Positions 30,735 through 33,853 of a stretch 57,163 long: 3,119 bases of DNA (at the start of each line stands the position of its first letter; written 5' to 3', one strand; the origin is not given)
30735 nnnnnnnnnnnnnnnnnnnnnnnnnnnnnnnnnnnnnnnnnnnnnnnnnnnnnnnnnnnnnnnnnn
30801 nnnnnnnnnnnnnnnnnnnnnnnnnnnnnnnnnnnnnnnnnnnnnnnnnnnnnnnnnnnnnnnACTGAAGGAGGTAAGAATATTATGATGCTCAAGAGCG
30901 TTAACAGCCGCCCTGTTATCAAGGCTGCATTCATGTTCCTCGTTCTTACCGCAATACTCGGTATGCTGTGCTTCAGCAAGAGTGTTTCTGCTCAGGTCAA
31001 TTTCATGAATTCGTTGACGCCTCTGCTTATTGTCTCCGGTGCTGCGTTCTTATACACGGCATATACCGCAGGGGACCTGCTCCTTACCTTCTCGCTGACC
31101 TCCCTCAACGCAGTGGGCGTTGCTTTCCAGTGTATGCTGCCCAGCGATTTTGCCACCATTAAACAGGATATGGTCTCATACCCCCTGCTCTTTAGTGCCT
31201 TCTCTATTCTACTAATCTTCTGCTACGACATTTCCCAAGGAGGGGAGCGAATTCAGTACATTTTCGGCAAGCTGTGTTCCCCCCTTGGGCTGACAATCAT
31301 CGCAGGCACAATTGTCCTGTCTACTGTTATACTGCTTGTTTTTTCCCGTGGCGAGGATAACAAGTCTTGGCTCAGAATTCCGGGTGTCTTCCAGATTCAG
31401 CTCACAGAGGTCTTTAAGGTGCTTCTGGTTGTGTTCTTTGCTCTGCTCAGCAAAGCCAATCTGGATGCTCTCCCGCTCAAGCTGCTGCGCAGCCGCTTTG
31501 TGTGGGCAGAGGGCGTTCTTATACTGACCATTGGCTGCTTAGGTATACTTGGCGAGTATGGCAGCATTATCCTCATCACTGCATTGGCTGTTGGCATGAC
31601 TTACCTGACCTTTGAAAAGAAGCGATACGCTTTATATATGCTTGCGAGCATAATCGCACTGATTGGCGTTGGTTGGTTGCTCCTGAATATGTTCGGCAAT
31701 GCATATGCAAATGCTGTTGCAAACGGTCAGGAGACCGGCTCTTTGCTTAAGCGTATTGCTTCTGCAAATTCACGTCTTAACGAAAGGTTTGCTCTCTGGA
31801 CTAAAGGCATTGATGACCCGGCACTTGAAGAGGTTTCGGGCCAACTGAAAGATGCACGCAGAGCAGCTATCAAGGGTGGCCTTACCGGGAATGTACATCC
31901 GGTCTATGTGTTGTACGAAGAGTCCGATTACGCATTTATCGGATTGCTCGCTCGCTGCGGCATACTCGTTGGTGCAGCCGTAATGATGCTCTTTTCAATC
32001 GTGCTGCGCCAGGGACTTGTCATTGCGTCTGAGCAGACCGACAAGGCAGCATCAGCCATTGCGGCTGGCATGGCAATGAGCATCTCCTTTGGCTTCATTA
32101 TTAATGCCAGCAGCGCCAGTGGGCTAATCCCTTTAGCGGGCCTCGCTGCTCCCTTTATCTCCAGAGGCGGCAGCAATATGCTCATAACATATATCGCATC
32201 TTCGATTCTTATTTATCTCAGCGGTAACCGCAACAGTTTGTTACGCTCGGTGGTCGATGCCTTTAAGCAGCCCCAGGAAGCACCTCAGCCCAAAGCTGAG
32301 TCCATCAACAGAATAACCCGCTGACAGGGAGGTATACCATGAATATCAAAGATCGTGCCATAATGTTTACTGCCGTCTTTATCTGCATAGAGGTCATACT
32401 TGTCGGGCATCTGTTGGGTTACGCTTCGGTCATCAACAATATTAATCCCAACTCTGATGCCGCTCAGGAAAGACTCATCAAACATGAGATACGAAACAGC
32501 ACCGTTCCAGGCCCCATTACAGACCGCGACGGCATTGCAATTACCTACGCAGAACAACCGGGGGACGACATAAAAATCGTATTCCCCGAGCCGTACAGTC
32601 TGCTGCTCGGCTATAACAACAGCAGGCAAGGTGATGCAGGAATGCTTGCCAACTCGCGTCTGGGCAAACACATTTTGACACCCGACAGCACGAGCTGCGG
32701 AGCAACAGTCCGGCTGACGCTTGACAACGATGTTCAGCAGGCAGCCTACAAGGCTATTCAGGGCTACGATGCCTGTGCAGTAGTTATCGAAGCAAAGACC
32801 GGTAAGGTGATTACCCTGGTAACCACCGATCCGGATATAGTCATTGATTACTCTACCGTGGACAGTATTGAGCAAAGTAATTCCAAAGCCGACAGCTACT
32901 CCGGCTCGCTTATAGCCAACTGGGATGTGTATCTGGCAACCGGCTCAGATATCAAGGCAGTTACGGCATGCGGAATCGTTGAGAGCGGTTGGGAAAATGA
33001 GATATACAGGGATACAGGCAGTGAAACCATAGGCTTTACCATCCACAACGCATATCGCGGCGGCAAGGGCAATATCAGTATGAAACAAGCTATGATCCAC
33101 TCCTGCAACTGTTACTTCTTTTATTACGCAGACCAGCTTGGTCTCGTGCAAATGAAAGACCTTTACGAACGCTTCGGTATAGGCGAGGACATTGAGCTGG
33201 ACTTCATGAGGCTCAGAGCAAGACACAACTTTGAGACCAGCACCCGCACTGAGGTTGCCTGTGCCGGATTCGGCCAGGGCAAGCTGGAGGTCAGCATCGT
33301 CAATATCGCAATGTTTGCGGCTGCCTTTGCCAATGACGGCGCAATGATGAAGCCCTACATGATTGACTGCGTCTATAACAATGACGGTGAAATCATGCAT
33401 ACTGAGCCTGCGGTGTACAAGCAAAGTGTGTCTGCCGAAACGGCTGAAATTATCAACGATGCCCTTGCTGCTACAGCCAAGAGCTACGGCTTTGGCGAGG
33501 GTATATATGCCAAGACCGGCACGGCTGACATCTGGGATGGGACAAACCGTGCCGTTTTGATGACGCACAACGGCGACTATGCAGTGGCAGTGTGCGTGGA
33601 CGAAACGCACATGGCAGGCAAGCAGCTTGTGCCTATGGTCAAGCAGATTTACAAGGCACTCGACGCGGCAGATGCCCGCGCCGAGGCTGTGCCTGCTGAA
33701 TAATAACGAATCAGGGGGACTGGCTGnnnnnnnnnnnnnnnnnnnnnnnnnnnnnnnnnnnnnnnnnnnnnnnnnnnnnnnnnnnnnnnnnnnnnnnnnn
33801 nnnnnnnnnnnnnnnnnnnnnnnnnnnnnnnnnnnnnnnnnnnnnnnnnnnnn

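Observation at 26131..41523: A ~15.4-kb co-directional accessory gene block: unknown genes, OmpA-like lipoprotein, FHA, private SEDS/bPBP pair, LRR-kinase, two PP2C, ClpP paralogue and a TM-less VirD4-like ATPase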

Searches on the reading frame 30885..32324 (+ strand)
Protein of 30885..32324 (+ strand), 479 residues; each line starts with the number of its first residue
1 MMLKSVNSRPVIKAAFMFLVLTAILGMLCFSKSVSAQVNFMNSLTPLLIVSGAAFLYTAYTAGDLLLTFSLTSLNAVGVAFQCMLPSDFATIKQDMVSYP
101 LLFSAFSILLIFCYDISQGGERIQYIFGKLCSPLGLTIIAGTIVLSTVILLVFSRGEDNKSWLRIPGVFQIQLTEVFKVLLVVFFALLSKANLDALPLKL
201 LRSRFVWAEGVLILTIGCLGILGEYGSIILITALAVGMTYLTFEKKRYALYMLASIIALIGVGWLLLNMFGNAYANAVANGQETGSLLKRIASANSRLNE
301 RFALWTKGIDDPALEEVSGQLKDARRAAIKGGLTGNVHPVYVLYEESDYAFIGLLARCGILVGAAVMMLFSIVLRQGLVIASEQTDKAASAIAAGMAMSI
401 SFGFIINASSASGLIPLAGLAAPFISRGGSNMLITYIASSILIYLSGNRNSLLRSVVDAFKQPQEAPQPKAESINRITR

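Call 3: search_protein_families(library=pfam, proteins=[window:30885-32324:+], max_evalue=0.01)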
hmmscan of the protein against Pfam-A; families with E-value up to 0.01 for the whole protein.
window:30885-32324:+ (479 aa): 1 family
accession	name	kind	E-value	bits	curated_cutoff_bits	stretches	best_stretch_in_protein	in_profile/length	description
PF01098.24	FTSW_RODA_SPOVE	-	4.9e-24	85.4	26.4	1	139-448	72-353/356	Cell cycle protein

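Call 26: search_protein_families(library=ncbifam, proteins=[window:30885-32324:+], max_evalue=0.05)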
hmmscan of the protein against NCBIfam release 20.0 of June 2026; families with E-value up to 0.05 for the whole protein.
window:30885-32324:+ (479 aa): 6 families
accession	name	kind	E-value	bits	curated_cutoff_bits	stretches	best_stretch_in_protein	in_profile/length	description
TIGR02614.1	ftsW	equivalog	7.2e-26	91.1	337.5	1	136-446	68-354/357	putative lipid II flippase FtsW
TIGR02210.1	rodA_shape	equivalog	1.3e-16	60.6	336.7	1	136-446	62-353/357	rod shape-determining protein RodA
TIGR02615.1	spoVE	exception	3.4e-12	46.5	448.8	1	340-446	247-353/354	stage V sporulation protein E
NF037961.1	RodA_shape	subfamily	2.5e-08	33.7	150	1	330-449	285-411/415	rod shape-determining protein RodA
NF008060.0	PRK10794.1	equivalog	2.7e-07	29.8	590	1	332-455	245-369/370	peptidoglycan glycosyltransferase MrdB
NF008042.0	PRK10774.1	equivalog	6.4e-07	28.7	493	1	357-443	297-386/405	cell division protein FtsW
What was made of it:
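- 30885..32324 (+): Highly divergent SEDS (FtsW/RodA-type) glycosyltransferase. Pfam 85 bits, NCBIfam ftsW 91 bits against a cut-off of 337 (calls 3, 26).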

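Call 31: find_homologous_proteins(query=window:30885-32324:+, max_evalue=1e-10)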
Query window:30885-32324:+ (479 aa): 3 proteins with E <= 1e-10 among 8000 candidates.
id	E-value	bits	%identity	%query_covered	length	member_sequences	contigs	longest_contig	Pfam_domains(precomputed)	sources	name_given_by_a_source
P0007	0.0e+0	1012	100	100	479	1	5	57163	PF01098.25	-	-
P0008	7.8e-225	765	77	100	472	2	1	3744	PF01098.25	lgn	-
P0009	3.5e-181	621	63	100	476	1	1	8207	PF01098.25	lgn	-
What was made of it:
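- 30885..32324 (+): Only 3 hits at E<1e-10 in the word-indexed search (call 31).
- Only 3 close SEDS relatives were found among 5.8 billion proteins (call 31).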

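Call 46: search_solved_structures(query=window:30885-32324:+, max_evalue=0.001, show_alignments=2)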
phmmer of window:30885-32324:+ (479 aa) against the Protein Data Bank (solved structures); distinct sequences matched with E-value up to 0.001: 3.
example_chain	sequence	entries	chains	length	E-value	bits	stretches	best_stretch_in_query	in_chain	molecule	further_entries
25hr_A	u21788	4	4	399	4.4e-08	35.5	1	332-457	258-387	Probable peptidoglycan glycosyltransferase FtsW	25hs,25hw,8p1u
8bh1_A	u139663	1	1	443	6.5e-08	35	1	332-457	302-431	Probable peptidoglycan glycosyltransferase FtsW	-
8tj3_B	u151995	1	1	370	1.3e-06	30.7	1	330-456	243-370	Peptidoglycan glycosyltransferase MrdB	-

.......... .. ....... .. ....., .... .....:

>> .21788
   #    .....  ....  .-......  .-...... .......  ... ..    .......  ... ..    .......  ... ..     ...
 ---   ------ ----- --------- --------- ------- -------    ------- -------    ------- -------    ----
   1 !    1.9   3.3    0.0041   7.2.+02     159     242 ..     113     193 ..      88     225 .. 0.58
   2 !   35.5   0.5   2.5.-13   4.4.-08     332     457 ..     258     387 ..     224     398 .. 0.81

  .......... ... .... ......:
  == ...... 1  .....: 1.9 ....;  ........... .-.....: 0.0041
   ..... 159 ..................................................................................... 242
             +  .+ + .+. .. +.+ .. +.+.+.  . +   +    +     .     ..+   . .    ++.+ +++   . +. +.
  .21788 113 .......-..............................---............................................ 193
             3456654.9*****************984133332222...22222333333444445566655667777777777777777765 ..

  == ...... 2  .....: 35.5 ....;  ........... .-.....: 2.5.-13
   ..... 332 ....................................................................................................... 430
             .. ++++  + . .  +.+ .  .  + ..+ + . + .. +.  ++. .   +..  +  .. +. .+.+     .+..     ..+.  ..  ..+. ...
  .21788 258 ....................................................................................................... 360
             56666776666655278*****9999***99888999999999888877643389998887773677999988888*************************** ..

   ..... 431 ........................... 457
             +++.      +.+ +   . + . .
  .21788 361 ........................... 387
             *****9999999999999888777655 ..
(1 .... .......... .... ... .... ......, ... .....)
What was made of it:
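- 30885..32324 (+): ESDYAF aligns to HTDFVF of a PDB FtsW chain and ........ to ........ (call 46).
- SEDS (call 46).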

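Call 68: search_dna_similar(query=window:30885-32324:+, collection=plasmids, mode=protein, max_rows=12, max_evalue=0.001)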
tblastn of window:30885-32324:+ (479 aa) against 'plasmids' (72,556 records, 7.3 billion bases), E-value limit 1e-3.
Records with a match: 9; places in all: 9; records where one place covers at least 80% of the query: 0.
Best place of each record, by identity: <60% 9.
By first word of the organism name: Priestia 8; Bacillus 1.
By predicted mobility (MOB-suite, as given by PLSDB): mobilizable 6; non-mobilizable 3.
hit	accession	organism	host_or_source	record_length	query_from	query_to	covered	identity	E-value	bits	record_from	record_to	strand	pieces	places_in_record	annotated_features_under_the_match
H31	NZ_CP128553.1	Priestia aryabhattai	seagrass,mixed culture,rhizosphere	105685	286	433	31%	26.5%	7e-5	53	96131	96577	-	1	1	FtsW/RodA/SpoVE family cell cycle protein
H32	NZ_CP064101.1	Priestia aryabhattai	cell culture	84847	286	433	31%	26.5%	2e-4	52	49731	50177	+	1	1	FtsW/RodA/SpoVE family cell cycle protein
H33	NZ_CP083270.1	Priestia aryabhattai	cell culture,mangrove sediment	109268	285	433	31%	25.6%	5e-5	54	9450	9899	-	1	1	FtsW/RodA/SpoVE family cell cycle protein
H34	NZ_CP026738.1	Priestia megaterium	Sporobolus anglicus,cell ...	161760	286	433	31%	25.8%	6e-4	50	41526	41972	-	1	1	FtsW/RodA/SpoVE family cell cycle protein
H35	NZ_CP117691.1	Priestia megaterium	ginseng,Single cell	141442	286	433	31%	25.8%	6e-4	50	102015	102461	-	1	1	FtsW/RodA/SpoVE family cell cycle protein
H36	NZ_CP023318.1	Priestia megaterium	Plant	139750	286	433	31%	25.8%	6e-4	50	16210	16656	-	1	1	FtsW/RodA/SpoVE family cell cycle protein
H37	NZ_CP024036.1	Priestia aryabhattai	single cell,enriched culture of compost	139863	286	433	31%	25.8%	7e-4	50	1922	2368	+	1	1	FtsW/RodA/SpoVE family cell cycle protein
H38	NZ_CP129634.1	Priestia aryabhattai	bacterial culture,soil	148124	286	433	31%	25.8%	7e-4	50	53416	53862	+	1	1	FtsW/RodA/SpoVE family cell cycle protein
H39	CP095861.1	Bacillus sp. H8-1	Lettuce,cell culture,soil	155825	311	433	26%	28.5%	6e-4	50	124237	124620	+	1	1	rod shape-determining protein RodA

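Call 116: search_protein_families(library=padloc, proteins=[window:30885-32324:+], max_evalue=0.001)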
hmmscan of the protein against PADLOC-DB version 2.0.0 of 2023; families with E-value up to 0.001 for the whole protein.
window:30885-32324:+ (479 aa): 0 families

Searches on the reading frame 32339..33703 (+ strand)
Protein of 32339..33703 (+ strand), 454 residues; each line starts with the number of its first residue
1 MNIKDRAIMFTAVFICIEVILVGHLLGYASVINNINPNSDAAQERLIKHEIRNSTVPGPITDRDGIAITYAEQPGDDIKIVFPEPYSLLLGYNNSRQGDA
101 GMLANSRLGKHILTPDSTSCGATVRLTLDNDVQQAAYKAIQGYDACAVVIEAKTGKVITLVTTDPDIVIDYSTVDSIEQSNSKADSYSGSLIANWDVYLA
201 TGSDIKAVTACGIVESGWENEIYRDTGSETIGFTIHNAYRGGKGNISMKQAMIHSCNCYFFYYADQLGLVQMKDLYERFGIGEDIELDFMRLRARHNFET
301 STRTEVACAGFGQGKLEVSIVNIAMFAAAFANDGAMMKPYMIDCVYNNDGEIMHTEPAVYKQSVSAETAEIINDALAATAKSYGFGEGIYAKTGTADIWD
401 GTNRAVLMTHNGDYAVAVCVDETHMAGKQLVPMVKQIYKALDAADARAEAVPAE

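Call 3: search_protein_families(library=pfam, proteins=[window:32339-33703:+], max_evalue=0.01)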
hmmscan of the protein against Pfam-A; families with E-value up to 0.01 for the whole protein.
window:32339-33703:+ (454 aa): 1 family
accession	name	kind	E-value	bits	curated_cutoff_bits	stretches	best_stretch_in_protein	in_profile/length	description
PF00905.27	Transpeptidase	-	1.3e-31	110.4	22.1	1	146-438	2-298/299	Penicillin binding protein transpeptidase domain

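Call 26: search_protein_families(library=ncbifam, proteins=[window:32339-33703:+], max_evalue=0.05)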
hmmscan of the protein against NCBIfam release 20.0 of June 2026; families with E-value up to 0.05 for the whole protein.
window:32339-33703:+ (454 aa): 19 families
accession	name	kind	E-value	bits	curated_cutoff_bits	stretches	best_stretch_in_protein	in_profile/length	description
TIGR03423.1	pbp2_mrdA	equivalog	6.4e-37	127.4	455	1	116-404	221-534/593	penicillin-binding protein 2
NF051842.1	PBP4_5_Efaec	equivalog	1e-22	80.3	700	1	109-400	320-617/668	penicillin-binding protein PBP4(5)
TIGR02214.1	spoVD_pbp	equivalog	1.9e-18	66.1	688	1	120-398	209-496/636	stage V sporulation protein D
NF000237.1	MECA_PBP2A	equivalog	4.9e-16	58.1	750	1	115-343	315-551/668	PBP2a family beta-lactam-resistant peptidoglycan transpeptidase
TIGR02074.1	PBP_1a_fam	subfamily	7.9e-16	57.9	508.75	1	121-398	223-485/535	PBP1A family penicillin-binding protein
NF000408.1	MECA2_pure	exception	1.6e-15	56.4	1525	1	104-347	304-555/668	PBP2a family beta-lactam-resistant peptidoglycan transpeptidase MecA2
NF000409.1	MECA_pure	exception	2.5e-15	56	1490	1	106-347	306-555/668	PBP2a family beta-lactam-resistant peptidoglycan transpeptidase MecA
NF000407.1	MECC_PBP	exception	9.2e-15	53.9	1500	1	118-342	315-547/665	PBP2a family beta-lactam-resistant peptidoglycan transpeptidase MecC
NF000410.1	MECA1_pure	exception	6.4e-14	51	1480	1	120-345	318-551/666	PBP2a family beta-lactam-resistant peptidoglycan transpeptidase MecA1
NF051885.1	tranpepglycosPbpC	equivalog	2.1e-11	43.1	900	1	118-400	288-548/632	multimodular transpeptidase-transglycosylase PbpC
NF000406.1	MECB_PBP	exception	4.1e-10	38.7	1450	1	118-345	318-558/674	PBP2a family beta-lactam-resistant peptidoglycan transpeptidase MecB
NF038271.1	strep_PBP2X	exception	6.4e-10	37.9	1050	1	124-395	267-533/750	penicillin-binding protein PBP2X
NF008061.0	PRK10795.1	equivalog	3.9e-08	32.3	962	1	117-359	244-502/634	peptidoglycan DD-transpeptidase MrdA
NF033378.1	MECD_PBP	exception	8.2e-08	31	1450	1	110-341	313-557/678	PBP2a family beta-lactam-resistant peptidoglycan transpeptidase MecD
NF038276.1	strep_PBP2A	exception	2.4e-06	26.1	1100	1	201-379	394-556/716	penicillin-binding protein PBP2A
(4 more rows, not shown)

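Call 66: search_solved_structures(query=window:32339-33703:+, max_evalue=0.00001, show_alignments=1)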
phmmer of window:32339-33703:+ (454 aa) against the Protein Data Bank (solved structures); distinct sequences matched with E-value up to 0.00001: 48.
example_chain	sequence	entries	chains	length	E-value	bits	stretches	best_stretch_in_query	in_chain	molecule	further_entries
4ra7_A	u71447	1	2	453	1.4e-19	73.2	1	118-403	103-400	Peptidoglycan glycosyltransferase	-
4n1x_A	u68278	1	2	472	1.7e-19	73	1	118-403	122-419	Peptidoglycan glycosyltransferase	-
4jbf_A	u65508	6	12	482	1.7e-19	72.9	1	118-403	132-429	Peptidoglycan glycosyltransferase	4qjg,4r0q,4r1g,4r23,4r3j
4mnr_A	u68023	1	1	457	2.2e-19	72.6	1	119-403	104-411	Peptidoglycan glycosyltransferase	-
5e31_A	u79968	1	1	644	3.6e-17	65.3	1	108-400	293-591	Penicillin binding protein 2 prime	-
5dvy_A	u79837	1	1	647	3.7e-17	65.3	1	108-400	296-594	Penicillin binding protein 2 prime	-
8f3x_A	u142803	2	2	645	3.9e-17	65.2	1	108-401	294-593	Penicillin binding protein 5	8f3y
8f3f_A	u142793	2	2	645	4e-17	65.1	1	108-400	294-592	Penicillin binding protein 5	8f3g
6g0k_A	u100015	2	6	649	4.5e-17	65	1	107-400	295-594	Low affinity penicillin-binding protein 5 (PBP5)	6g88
6c84_A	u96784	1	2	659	5.8e-17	64.6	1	107-400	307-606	Penicillin-binding protein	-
8f3t_A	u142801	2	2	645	6.8e-17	64.4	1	108-400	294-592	Penicillin binding protein 5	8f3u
8f3r_A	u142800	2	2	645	7.4e-17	64.3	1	108-400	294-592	Penicillin binding protein 5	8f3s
6mka_A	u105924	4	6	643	7.6e-17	64.2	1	108-400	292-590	penicillin binding protein 5 (PBP5) | Pbp5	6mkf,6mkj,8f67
8f3j_A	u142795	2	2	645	7.7e-17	64.2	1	108-400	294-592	Penicillin binding protein 5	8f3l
6mkg_A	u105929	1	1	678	8.5e-17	64.1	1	108-400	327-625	penicillin binding protein 5 (PBP5)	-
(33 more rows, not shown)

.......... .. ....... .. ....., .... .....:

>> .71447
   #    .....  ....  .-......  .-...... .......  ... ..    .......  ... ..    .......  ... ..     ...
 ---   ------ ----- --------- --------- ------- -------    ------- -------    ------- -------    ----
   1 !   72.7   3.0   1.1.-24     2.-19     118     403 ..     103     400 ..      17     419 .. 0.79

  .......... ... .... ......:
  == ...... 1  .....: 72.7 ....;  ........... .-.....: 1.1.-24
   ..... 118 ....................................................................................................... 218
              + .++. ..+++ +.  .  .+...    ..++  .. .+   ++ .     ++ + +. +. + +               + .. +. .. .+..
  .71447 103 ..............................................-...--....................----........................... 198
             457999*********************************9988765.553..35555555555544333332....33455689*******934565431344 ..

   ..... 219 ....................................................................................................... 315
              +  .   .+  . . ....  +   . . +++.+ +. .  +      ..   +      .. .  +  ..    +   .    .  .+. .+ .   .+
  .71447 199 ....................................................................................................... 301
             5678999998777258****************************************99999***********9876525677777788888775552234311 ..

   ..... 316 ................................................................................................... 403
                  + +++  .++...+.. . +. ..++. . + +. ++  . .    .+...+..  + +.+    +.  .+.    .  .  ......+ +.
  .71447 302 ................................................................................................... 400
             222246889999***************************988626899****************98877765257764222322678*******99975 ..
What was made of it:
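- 32339..33703 (+): Short class B PBP (454 aa, PbpA type): TM anchor plus transpeptidase domain, with SDIK, SCN and KTG motifs. Best PDB hits are 453-482-aa PBPs (E 1e-19) and M. tuberculosis PBPA (call 66).
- The PBP gives second-tier matches to PBP5, PBP4(5) and PBP2a/MecA (calls 26, 66).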

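Call 84: find_related_loci(query=A6, collection=metagenome_contigs, flank=10000)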
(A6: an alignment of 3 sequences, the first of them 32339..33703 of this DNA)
Query A6 (454 aa) in metagenome_contigs; peptide patterns used: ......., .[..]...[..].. (x = any residue, [..] = any of these).
382 stretches matched a pattern; 1 encode a relative of the query (tblastn E <= 1e-3); 1 distinct loci.
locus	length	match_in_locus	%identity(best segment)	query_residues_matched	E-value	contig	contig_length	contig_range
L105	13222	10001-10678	26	232-437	4e-16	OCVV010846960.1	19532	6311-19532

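Call 116: search_protein_families(library=padloc, proteins=[window:32339-33703:+], max_evalue=0.001)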
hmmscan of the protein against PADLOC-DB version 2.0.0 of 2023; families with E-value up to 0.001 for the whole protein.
window:32339-33703:+ (454 aa): 0 families
